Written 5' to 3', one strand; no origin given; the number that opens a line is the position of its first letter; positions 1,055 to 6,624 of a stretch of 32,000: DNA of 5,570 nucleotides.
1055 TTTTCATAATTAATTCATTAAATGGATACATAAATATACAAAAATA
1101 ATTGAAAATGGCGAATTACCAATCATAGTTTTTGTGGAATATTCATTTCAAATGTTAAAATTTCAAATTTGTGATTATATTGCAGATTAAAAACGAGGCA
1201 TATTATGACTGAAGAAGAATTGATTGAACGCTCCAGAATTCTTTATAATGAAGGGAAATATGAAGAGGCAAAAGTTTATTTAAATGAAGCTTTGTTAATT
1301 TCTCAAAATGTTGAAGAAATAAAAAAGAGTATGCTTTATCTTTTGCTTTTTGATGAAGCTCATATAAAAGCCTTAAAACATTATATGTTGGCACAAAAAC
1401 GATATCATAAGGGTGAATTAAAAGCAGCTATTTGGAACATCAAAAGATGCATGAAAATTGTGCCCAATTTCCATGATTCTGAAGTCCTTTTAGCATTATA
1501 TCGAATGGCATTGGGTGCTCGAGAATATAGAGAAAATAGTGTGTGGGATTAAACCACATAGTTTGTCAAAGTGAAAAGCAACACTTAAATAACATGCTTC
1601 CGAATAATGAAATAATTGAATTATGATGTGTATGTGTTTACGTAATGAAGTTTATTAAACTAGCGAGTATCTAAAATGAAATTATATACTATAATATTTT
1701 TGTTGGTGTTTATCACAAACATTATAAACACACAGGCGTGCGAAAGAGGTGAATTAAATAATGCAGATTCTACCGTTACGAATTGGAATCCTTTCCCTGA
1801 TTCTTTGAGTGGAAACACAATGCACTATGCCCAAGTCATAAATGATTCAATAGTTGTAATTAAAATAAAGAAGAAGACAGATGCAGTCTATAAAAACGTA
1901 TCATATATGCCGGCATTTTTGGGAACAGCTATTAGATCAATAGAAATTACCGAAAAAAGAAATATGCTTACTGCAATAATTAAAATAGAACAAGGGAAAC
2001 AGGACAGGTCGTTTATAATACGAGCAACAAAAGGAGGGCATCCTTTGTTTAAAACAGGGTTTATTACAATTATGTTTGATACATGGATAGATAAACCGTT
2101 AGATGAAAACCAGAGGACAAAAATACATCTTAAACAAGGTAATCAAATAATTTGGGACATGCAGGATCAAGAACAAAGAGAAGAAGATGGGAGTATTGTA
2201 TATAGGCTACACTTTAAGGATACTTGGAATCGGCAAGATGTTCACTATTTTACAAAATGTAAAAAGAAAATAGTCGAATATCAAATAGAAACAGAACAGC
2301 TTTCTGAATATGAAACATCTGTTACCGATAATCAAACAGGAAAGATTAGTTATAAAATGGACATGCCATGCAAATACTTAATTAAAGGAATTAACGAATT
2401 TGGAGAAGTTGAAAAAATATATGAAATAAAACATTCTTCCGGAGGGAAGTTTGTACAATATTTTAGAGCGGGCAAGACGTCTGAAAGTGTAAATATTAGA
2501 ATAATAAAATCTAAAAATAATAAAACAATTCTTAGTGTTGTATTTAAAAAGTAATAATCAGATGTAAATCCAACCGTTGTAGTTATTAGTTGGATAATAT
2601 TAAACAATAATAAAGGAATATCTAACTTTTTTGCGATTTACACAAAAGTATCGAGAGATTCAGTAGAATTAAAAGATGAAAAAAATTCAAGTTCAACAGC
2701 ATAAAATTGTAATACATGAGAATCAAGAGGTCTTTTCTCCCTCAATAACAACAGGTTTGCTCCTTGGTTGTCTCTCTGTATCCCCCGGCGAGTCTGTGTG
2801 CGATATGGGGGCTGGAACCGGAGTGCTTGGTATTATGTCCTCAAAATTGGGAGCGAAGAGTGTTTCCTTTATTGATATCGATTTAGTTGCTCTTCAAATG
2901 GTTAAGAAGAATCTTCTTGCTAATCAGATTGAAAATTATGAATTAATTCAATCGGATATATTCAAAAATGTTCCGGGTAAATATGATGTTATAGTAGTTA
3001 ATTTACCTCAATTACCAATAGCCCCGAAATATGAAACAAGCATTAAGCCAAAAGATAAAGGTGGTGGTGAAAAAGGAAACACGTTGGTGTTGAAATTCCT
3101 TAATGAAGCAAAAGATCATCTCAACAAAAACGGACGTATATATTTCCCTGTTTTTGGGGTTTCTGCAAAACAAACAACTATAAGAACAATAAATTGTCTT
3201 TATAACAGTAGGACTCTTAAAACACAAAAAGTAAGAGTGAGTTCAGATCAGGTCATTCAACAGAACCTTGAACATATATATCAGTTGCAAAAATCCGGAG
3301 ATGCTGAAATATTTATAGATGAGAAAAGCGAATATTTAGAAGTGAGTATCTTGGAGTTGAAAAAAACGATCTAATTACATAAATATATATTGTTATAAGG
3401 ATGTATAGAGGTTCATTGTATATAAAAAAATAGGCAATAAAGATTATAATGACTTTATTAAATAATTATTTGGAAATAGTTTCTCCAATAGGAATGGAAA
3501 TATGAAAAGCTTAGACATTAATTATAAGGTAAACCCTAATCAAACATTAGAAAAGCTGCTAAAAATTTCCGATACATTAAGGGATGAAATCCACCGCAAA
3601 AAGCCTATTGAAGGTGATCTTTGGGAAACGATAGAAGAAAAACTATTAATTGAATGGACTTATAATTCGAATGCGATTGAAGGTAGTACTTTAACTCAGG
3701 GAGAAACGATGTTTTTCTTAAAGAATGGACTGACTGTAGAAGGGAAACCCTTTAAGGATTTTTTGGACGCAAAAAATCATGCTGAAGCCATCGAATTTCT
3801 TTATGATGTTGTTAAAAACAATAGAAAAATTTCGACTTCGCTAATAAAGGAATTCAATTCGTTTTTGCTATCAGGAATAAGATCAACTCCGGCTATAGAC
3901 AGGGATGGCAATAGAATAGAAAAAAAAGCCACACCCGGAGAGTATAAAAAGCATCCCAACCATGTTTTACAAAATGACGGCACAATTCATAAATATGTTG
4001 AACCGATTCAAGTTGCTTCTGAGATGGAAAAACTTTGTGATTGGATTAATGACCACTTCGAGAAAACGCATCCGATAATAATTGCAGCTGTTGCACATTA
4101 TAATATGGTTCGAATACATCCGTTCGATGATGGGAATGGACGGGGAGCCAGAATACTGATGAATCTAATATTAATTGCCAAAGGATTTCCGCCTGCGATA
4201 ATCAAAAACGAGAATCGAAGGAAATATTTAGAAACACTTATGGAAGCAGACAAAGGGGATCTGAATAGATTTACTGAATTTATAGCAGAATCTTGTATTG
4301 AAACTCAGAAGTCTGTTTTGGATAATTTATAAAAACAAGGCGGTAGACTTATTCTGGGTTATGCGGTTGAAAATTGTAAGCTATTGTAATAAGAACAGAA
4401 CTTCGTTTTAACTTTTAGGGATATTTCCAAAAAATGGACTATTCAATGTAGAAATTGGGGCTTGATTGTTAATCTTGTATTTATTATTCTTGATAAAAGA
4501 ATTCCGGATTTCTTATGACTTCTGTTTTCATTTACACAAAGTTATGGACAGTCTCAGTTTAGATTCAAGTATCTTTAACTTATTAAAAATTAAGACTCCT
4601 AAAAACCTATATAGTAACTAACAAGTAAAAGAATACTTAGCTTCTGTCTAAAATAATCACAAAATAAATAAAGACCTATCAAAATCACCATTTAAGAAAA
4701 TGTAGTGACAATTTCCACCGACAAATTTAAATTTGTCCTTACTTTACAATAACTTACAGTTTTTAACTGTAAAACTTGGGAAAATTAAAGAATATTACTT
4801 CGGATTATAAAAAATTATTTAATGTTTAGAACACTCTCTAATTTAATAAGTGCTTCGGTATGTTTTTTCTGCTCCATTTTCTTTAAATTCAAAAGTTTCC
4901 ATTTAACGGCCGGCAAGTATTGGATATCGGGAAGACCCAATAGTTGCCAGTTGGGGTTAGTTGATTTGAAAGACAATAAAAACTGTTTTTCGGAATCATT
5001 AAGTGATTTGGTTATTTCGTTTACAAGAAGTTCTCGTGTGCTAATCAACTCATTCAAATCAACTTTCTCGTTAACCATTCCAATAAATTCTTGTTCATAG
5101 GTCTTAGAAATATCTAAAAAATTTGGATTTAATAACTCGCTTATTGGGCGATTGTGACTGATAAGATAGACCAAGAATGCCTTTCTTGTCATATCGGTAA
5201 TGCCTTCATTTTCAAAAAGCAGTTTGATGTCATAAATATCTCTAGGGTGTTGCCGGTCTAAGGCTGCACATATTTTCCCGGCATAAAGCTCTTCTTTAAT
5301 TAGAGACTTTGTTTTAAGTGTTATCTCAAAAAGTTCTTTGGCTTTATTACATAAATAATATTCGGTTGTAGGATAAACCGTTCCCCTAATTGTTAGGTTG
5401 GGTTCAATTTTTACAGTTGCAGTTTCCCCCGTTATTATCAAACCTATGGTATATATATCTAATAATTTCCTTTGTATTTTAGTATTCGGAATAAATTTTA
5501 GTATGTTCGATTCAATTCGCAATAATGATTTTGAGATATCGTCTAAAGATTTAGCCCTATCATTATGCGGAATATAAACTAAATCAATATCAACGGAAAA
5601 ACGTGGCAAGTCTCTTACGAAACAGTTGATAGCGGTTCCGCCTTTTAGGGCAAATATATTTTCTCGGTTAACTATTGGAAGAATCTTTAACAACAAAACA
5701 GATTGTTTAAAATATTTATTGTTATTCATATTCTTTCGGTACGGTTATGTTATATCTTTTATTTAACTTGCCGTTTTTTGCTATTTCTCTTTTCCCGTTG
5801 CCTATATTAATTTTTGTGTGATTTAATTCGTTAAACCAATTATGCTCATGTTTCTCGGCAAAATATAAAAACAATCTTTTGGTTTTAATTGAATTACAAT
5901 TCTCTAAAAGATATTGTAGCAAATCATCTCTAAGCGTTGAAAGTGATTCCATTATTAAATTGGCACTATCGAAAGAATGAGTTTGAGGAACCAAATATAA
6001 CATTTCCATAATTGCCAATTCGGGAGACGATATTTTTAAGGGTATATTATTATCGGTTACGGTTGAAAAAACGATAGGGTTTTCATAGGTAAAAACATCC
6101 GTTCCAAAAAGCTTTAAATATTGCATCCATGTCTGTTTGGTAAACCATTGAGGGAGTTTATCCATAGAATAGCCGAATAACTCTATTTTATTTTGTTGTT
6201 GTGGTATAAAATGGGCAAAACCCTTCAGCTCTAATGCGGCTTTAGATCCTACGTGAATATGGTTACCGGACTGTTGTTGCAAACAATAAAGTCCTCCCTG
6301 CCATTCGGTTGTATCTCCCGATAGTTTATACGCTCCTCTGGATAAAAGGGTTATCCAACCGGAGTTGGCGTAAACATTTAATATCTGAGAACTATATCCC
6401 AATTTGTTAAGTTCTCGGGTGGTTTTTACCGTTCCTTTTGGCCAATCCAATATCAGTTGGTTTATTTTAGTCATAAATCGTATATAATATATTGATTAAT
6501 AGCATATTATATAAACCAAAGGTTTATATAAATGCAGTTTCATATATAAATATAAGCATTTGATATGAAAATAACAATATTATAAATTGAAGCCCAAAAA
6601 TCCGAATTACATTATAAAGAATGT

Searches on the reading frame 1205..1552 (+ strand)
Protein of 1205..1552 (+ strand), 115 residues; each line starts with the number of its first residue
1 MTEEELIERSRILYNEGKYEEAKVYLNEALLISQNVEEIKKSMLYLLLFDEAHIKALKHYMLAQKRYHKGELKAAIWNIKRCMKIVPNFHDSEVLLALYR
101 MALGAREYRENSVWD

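Call 10: search_protein_families(library=phrogs, proteins=[window:1205-1552:+], max_evalue=0.001)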
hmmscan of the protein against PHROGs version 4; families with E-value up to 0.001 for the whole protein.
window:1205-1552:+ (115 aa): 0 families

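Call 55: search_protein_families(library=pfam, proteins=[window:1205-1552:+], max_evalue=0.01)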
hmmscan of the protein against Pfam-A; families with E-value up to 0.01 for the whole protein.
window:1205-1552:+ (115 aa): 5 families
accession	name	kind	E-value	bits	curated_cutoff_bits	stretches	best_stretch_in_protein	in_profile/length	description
PF07719.23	TPR_2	-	5.2e-06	26.6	27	1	4-34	2-32/34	Tetratricopeptide repeat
PF25060.1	ARM_TT21_2nd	-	0.00061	19.8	27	0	59-97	225-263/270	Tetratricopeptide repeat protein 21 second ARM domain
PF13181.12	TPR_8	-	0.00088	19.7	25.7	1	9-35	7-33/34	Tetratricopeptide repeat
PF00515.34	TPR_1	-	0.0032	17.7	27.8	1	12-34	10-32/34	Tetratricopeptide repeat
PF13428.12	TPR_14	-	0.0043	18.1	23.5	0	4-32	2-30/44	Tetratricopeptide repeat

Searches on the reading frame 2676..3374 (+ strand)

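Call 10: search_protein_families(library=phrogs, proteins=[window:2676-3374:+], max_evalue=0.001)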
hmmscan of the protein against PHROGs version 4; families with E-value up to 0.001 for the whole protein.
window:2676-3374:+ (232 aa): 2 families
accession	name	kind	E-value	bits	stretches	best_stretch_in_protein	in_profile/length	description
phrog_23041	-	unknown function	0.00037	21.2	1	40-112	115-187/277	-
phrog_26699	-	other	0.00061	19.6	0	35-113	218-304/396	DNA methyltransferase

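Call 55: search_protein_families(library=pfam, proteins=[window:2676-3374:+], max_evalue=0.01)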
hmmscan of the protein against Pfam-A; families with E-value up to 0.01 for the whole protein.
window:2676-3374:+ (232 aa): 10 families
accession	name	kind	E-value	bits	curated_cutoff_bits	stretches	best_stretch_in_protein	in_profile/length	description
PF05175.20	MTS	-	4e-20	72.6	23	1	13-157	4-138/170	Methyltransferase small domain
PF06325.19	PrmA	-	2.6e-15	57.1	22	1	35-110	159-234/296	Ribosomal protein L11 methyltransferase (PrmA)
PF13847.12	Methyltransf_31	-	3.7e-09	36.8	27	1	37-157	3-109/145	Methyltransferase domain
PF13649.12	Methyltransf_25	-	5.2e-06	27.5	27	1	41-109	1-71/97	Methyltransferase domain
PF02475.24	TRM5-TYW2_MTfase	-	8.9e-06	26.2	28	1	34-111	33-113/164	TRM5/TYW2 methyltransferase domain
PF03602.21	Cons_hypoth95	-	0.00011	22.3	24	1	38-100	42-105/182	Conserved hypothetical protein 95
PF08242.18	Methyltransf_12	-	0.00021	22.4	30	1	43-109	2-72/98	Methyltransferase domain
PF10294.15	Methyltransf_16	-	0.00044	20.5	21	1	38-88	47-97/174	Lysine methyltransferase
PF13489.12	Methyltransf_23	-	0.0015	18.7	27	0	37-108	22-87/164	Methyltransferase domain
PF01135.25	PCMT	-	0.0043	17.3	20.3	1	12-108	49-148/210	Protein-L-isoaspartate(D-aspartate) O-methyltransferase (PCMT)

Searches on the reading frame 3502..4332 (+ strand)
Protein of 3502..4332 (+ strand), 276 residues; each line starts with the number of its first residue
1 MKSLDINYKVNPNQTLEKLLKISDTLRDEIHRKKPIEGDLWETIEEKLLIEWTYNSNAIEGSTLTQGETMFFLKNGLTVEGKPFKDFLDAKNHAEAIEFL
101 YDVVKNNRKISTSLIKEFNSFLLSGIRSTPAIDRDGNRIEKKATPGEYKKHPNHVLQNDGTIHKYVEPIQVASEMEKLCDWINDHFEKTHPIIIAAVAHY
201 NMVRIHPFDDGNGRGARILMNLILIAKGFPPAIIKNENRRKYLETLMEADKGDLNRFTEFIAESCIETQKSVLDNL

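Call 10: search_protein_families(library=phrogs, proteins=[window:3502-4332:+], max_evalue=0.001)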
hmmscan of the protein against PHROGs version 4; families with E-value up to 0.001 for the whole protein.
window:3502-4332:+ (276 aa): 6 families
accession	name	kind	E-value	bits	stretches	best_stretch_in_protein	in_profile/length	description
phrog_11900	-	unknown function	2.8e-46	158.9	1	44-264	9-216/230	-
phrog_5978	-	unknown function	6e-40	138.4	1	40-275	44-277/364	-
phrog_13548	-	unknown function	2e-11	44.6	1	147-269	144-273/379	-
phrog_23170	-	unknown function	4.1e-08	34.1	1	146-249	63-172/191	-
phrog_12747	-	unknown function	7.6e-05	23.4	1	201-265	133-197/211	-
phrog_10690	-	unknown function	0.00043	20.4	1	188-232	262-306/346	-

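Call 55: search_protein_families(library=pfam, proteins=[window:3502-4332:+], max_evalue=0.01)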
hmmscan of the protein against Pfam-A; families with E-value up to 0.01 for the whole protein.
window:3502-4332:+ (276 aa): 1 family
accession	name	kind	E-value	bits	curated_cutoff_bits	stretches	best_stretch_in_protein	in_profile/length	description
PF02661.23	Fic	-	3.4e-20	73.1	24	1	110-224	2-93/93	Fic/DOC family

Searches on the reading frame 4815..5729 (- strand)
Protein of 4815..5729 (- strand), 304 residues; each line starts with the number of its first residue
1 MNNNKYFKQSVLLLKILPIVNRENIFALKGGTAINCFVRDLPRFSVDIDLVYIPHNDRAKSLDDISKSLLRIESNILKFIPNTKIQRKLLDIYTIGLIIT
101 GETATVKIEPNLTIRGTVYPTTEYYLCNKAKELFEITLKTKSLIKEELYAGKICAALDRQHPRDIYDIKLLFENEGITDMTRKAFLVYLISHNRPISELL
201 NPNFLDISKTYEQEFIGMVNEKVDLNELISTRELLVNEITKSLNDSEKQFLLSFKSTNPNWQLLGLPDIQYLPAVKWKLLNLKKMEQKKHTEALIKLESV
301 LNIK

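Call 10: search_protein_families(library=phrogs, proteins=[window:4815-5729:-], max_evalue=0.001)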
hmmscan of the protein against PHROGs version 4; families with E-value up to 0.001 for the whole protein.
window:4815-5729:- (304 aa): 0 families

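Call 55: search_protein_families(library=pfam, proteins=[window:4815-5729:-], max_evalue=0.01)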
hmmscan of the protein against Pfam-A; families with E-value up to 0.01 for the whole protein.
window:4815-5729:- (304 aa): 1 family
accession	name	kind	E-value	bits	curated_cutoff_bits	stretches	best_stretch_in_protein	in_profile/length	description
PF08843.17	AbiEii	-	5.2e-33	115.4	22.5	1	14-257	3-226/238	Nucleotidyl transferase AbiEii toxin, Type IV TA system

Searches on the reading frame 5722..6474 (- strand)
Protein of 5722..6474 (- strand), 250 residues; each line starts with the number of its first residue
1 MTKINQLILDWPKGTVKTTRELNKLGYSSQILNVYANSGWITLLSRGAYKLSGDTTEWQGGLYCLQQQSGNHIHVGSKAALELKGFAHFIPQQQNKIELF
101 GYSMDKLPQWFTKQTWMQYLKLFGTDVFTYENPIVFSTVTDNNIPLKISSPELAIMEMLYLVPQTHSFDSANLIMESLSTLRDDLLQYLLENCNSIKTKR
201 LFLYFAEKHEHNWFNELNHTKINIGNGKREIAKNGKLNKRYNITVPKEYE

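Call 10: search_protein_families(library=phrogs, proteins=[window:5722-6474:-], max_evalue=0.001)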
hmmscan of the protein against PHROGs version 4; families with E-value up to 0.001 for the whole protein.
window:5722-6474:- (250 aa): 0 families

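Call 55: search_protein_families(library=pfam, proteins=[window:5722-6474:-], max_evalue=0.01)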
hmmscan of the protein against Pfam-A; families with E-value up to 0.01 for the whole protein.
window:5722-6474:- (250 aa): 2 families
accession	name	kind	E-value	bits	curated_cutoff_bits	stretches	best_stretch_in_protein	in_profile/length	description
PF11459.13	AbiEi_3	-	1.7e-45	154.8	26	1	95-246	2-157/157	Transcriptional regulator, AbiEi antitoxin, Type IV TA system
PF17194.10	AbiEi_3_N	-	3.4e-25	88.3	26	1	2-91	3-92/93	Transcriptional regulator, AbiEi antitoxin N-terminal domain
